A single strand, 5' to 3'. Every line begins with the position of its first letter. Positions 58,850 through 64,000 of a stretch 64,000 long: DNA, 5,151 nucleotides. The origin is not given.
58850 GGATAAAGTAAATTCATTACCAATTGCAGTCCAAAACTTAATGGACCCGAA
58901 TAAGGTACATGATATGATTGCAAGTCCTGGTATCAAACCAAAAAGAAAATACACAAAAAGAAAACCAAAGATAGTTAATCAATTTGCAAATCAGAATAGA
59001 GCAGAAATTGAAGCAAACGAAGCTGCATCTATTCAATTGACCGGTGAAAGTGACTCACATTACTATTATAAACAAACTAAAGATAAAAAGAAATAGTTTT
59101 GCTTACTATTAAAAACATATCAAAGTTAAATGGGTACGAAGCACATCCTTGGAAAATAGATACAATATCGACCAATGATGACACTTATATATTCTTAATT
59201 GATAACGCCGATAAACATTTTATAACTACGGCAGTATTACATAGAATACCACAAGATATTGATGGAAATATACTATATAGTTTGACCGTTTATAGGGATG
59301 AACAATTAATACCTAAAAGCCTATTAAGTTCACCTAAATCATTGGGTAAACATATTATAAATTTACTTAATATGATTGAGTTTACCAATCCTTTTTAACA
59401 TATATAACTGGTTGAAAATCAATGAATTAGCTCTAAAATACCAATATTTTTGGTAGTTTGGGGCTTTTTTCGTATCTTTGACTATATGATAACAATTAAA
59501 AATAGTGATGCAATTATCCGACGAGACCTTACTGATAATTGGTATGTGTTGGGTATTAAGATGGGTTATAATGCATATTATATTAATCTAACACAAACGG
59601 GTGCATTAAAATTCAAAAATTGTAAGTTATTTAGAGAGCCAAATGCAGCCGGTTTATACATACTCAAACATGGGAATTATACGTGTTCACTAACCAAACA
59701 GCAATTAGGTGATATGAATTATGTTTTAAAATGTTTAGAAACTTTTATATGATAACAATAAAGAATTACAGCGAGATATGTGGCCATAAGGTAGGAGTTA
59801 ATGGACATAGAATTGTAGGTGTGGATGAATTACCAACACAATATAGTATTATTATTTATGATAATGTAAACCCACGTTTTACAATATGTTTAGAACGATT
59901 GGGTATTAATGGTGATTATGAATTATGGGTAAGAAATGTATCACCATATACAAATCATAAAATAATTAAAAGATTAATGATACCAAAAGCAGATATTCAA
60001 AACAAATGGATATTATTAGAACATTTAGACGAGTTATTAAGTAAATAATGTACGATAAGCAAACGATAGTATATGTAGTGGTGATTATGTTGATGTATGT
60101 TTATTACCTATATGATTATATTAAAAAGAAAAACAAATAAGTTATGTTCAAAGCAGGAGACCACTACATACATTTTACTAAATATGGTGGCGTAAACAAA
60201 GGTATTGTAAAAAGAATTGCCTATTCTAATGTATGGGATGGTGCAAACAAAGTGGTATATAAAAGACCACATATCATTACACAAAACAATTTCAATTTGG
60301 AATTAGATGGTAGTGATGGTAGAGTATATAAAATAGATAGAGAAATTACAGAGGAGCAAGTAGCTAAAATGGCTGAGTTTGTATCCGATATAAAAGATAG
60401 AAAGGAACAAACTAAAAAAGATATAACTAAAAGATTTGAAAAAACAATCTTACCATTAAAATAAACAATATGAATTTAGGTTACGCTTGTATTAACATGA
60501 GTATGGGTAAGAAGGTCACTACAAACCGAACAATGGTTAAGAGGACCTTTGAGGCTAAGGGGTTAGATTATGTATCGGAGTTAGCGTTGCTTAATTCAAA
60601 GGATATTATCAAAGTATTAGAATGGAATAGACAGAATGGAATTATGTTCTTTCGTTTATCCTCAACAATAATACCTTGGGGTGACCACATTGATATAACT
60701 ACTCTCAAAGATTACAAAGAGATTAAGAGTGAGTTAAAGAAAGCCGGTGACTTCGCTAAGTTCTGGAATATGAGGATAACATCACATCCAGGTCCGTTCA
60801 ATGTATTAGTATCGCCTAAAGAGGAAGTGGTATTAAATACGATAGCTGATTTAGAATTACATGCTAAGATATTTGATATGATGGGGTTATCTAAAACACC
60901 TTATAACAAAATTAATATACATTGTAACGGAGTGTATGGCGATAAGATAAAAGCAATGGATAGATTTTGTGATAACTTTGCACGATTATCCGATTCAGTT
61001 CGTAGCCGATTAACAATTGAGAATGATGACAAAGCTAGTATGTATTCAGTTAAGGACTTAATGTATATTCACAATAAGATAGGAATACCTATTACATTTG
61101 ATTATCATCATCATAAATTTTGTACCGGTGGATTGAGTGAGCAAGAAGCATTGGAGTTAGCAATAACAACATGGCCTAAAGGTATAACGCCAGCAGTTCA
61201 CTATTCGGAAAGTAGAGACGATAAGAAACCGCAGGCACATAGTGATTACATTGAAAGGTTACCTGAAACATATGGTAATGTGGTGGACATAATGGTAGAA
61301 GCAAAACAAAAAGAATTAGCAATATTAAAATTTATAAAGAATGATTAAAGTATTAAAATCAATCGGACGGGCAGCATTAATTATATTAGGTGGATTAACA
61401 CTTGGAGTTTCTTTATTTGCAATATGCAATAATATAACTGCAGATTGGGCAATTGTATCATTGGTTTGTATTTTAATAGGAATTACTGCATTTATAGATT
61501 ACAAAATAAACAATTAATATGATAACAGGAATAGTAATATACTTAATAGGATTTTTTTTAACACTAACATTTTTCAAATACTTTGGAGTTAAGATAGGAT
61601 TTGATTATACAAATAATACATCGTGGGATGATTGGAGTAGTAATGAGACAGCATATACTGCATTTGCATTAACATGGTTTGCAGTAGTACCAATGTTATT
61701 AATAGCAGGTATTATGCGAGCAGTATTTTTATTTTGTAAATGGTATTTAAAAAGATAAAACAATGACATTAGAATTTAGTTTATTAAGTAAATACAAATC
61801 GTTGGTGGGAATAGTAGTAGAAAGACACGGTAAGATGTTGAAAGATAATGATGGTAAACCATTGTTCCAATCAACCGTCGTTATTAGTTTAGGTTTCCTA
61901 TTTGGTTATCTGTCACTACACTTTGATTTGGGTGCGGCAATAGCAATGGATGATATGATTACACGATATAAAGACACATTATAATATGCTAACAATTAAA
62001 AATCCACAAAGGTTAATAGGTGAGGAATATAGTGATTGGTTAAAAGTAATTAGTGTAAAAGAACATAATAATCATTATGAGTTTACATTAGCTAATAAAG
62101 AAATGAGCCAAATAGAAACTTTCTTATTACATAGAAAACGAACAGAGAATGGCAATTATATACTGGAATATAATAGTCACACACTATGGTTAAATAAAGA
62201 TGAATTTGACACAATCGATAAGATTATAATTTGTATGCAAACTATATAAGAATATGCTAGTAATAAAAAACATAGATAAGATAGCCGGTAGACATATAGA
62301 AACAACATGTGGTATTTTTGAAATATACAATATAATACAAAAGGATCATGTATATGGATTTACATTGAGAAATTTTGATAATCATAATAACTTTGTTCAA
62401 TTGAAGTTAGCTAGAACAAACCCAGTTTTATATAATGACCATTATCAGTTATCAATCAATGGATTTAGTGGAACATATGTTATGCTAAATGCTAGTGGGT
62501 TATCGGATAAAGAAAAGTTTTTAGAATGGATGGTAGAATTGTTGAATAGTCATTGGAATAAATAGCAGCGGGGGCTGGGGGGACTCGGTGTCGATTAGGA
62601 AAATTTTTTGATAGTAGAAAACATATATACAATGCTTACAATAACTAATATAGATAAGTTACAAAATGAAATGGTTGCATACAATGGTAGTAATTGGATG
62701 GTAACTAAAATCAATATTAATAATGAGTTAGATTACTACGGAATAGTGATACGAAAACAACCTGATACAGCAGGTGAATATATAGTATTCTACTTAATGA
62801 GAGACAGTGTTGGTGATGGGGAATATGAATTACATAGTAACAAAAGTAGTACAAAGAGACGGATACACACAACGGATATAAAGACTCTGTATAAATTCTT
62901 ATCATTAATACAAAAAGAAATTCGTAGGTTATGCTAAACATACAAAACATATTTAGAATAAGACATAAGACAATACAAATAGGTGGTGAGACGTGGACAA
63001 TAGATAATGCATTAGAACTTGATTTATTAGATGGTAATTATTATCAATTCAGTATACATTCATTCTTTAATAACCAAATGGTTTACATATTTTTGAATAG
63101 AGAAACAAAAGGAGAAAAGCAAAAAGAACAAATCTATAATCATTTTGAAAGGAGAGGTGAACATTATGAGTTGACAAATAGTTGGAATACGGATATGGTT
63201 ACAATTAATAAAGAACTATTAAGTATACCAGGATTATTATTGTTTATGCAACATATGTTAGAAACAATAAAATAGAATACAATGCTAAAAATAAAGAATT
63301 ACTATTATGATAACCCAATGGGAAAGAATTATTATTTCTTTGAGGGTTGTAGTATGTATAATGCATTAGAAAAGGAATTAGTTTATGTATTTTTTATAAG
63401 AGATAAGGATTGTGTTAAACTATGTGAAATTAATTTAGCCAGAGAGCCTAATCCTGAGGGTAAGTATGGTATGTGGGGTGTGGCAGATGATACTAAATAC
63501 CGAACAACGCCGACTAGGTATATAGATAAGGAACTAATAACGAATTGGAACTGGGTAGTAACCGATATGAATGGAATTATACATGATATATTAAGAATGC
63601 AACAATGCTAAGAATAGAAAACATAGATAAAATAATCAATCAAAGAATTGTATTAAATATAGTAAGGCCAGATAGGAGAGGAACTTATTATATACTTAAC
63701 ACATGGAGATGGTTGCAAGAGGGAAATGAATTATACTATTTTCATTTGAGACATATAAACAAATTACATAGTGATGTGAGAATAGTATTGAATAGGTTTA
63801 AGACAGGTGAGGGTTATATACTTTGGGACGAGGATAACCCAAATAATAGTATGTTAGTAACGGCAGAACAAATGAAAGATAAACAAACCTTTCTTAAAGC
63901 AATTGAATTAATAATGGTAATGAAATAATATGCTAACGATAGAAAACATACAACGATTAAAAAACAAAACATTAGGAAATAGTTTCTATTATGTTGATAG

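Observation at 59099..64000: Tandem array of ten paralogous ~100-aa proteins, all starting M-L-T-I-K-N-I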

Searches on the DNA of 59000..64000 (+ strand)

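Call 4: search_dna_similar(query=window:59000-64000:+, collection=phages, mode=near)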
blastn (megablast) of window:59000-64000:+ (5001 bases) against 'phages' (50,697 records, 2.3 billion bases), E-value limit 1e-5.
No match.
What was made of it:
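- Tried and rejected: Megablast of the region against 50,697 phage records gave no match (call 4).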

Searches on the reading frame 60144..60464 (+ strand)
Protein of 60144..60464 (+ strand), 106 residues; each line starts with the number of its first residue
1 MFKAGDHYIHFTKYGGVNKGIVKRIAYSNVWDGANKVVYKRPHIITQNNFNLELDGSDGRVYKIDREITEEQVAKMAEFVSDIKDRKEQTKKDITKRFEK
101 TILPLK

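Call 12: search_protein_families(library=pfam, proteins=[window:60144-60464:+], max_evalue=0.001)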
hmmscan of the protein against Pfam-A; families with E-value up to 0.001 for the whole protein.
window:60144-60464:+ (106 aa): 0 families

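Call 94: search_protein_families(library=pfam, proteins=[window:60144-60464:+], max_evalue=0.01)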
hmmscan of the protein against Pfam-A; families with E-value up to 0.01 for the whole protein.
window:60144-60464:+ (106 aa): 0 families
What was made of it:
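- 60048..61984 (+): Interruption of the array: a 30-aa ORF, a 106-aa ORF, UvdE (60470-61348) and three small hydrophobic proteins (61341-61984). No Pfam match for the others (call 94).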

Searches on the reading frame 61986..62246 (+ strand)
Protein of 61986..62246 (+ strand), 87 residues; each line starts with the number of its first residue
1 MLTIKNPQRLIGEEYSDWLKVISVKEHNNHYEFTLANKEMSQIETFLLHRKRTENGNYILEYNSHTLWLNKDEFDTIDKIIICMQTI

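Call 42: search_solved_structures(query=A3, max_evalue=10, show_alignments=2)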
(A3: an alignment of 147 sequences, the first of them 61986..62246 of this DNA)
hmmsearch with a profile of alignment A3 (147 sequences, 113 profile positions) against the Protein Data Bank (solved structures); distinct sequences matched with E-value up to 10: 5.
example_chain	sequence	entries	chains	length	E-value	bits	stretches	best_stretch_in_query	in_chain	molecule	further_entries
1fo0_A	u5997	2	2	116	0.54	13.8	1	29-91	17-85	PROTEIN (BM3.3 T CELL RECEPTOR ALPHA-CHAIN) | BM3.3 T Cell Receptor alpha-Chain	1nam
2ol3_A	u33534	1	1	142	0.91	13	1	29-91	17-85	BM3.3 T-CELL RECEPTOR ALPHA-CHAIN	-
9nv2_A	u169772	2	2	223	1.1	12.8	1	29-92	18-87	NP207 TCR alpha-chain | NP101 TCR alpha-chain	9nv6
9nve_A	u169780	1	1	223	1.1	12.7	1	29-92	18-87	NP203 TCR alpha-chain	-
9ntl_A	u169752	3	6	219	1.2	12.7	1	29-92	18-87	NP202 TCR alpha chain | NP202 TCR alpha-chain | NP207 TCR alpha-chain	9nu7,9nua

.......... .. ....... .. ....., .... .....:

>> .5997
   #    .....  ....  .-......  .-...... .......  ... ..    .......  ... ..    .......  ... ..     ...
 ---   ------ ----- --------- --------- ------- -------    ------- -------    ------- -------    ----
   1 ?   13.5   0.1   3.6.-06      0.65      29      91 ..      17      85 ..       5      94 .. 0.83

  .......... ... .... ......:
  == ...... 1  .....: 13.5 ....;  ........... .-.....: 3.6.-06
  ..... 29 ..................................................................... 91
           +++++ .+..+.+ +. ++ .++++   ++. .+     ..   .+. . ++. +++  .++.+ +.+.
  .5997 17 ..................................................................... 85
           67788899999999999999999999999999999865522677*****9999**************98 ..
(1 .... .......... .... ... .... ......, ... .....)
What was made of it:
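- On Any curated protein family (Pfam-A, PHROGs v4, NCBIfam) or solved structure: The PDB profile search gave a best E of 0.54 (call 42).
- Tried and rejected: A profile search of PDB sequences gave only chance T-cell-receptor V-alpha hits, E > 0.5 (call 42).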

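Call 46: search_dna_similar(query=window:61986-62246:+, collection=phages, mode=protein, max_evalue=1, max_rows=20)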
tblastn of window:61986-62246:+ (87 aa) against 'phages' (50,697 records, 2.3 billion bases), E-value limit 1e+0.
No match.

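Call 51: predict_structure(alignment_id=A3)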
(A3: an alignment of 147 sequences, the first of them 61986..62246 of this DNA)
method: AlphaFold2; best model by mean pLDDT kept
length: 87 residues; sequences in the alignment: 147
mean_pLDDT: 94.7   pTM: 0.84
mean pLDDT of the five models: 94.7, 94.4, 94.3, 94.0, 93.4
residues with pLDDT >= 90: 79; 70-90: 8; 50-70: 0; < 50: 0
segments of 3 or more residues with pLDDT < 50: none
pLDDT, mean of each block of 10 residues (from residue 1): 93 95 97 96 97 96 96 88 94
secondary structure, 60 per line:
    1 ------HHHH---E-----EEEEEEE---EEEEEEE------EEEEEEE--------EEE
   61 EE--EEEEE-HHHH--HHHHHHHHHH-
elements in order: H7-10 E20-26 E30-36 E43-49 E58-62 E65-69 H71-74 H77-86
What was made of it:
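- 61986..62249 (+): Family member (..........), 87 aa. The structural reference copy. AlphaFold pLDDT 94.7, pTM 0.84 (call 51).
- On Type III secretion chaperone / YbjN-like proteins: The predicted topology has no helix between strands 3 and 4 (call 51).
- The N-terminus is modelled as an ordered part of the fold (call 51). The fold prediction is confident (call 51).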

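Call 81: search_protein_families(alignment_id=A3, library=pfam, max_evalue=1)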
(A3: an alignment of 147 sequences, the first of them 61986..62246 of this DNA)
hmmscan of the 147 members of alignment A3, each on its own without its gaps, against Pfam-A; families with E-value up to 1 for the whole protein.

A. member 1, window:61986-62246:+ (87 aa): 0 families

B. families by the number of members that match (of 147 scanned): 74 families (the first 25 are shown)
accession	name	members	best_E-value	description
PF10099.14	RskA_C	2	0.017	Anti-sigma-K factor rskA, C-terminal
PF14535.12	AMP-binding_C_2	2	0.093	AMP-binding enzyme C-terminal domain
PF12247.13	MKT1_N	1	0.0014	Temperature dependent protein affecting M2 dsRNA replication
PF16160.10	DUF4866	1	0.0086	Domain of unknown function (DUF4866)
PF22814.2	WelO5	1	0.009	Carrier-protein-independent halogenase WelO5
PF00336.23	DNA_pol_viral_C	1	0.012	DNA polymerase (viral) C-terminal domain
PF21977.1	DUF6926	1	0.014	Domain of unknown function (DUF6926)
PF01067.28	Calpain_III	1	0.015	Calpain large subunit, domain III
PF01125.22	BUD31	1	0.019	Pre-mRNA-splicing factor BUD31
PF10842.14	DUF2642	1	0.025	Protein of unknown function (DUF2642)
PF22222.1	Cpf1_PI-like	1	0.029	CRISPR-associated endonuclease Cpf1 PI domain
PF14731.12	Staphopain_pro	1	0.032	Staphopain proregion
PF17678.7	Glyco_hydro_92N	1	0.034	Glycosyl hydrolase family 92 N-terminal domain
PF18828.6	LPD15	1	0.034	Large polyvalent-protein-associated domain 15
PF04881.20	Adeno_GP19K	1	0.038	Adenovirus GP19K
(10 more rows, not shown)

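Call 82: search_protein_families(alignment_id=A3, library=phrogs, max_evalue=0.01)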
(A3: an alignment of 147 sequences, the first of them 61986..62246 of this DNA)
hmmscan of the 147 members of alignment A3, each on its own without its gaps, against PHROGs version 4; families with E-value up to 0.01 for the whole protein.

A. member 1, window:61986-62246:+ (87 aa): 0 families

B. families by the number of members that match (of 147 scanned): 7 families
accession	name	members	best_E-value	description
phrog_35253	-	1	8e-05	-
phrog_24992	-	1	0.0012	-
phrog_2150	-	1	0.0017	terminase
phrog_18982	-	1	0.0018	-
phrog_11637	-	1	0.0024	-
phrog_9358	-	1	0.0076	-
phrog_26869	-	1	0.0096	-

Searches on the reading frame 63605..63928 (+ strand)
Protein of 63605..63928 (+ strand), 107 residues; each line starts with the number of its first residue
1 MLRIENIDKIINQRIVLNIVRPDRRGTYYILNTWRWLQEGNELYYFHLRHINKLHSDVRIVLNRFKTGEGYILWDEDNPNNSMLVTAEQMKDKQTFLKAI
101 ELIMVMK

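Call 36: find_encoding_contigs(protein=window:63605-63928:+, flank=10000, max_places=4)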
Protein window:63605-63928:+ (107 aa): 23 contigs read that carry it; 4 places shown.
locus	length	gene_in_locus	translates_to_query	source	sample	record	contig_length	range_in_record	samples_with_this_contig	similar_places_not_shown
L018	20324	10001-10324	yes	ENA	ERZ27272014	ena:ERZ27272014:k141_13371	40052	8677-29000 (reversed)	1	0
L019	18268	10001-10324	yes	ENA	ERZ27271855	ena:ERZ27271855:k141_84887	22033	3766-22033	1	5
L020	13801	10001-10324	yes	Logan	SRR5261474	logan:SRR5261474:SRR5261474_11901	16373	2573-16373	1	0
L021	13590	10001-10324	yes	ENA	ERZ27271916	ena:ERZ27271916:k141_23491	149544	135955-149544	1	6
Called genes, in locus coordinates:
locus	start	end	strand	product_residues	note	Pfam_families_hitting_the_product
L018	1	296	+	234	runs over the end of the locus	PF00149:Metallophos, PF12850:Metallophos_2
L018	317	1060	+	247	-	-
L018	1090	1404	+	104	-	-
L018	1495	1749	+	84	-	-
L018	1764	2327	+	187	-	-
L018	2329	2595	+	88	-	-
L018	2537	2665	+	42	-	-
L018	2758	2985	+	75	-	-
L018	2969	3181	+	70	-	-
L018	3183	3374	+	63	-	-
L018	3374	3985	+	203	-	-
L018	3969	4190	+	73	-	-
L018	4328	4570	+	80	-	-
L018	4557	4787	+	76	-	-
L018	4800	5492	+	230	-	-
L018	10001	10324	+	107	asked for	-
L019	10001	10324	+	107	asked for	-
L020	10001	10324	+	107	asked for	-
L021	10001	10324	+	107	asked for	-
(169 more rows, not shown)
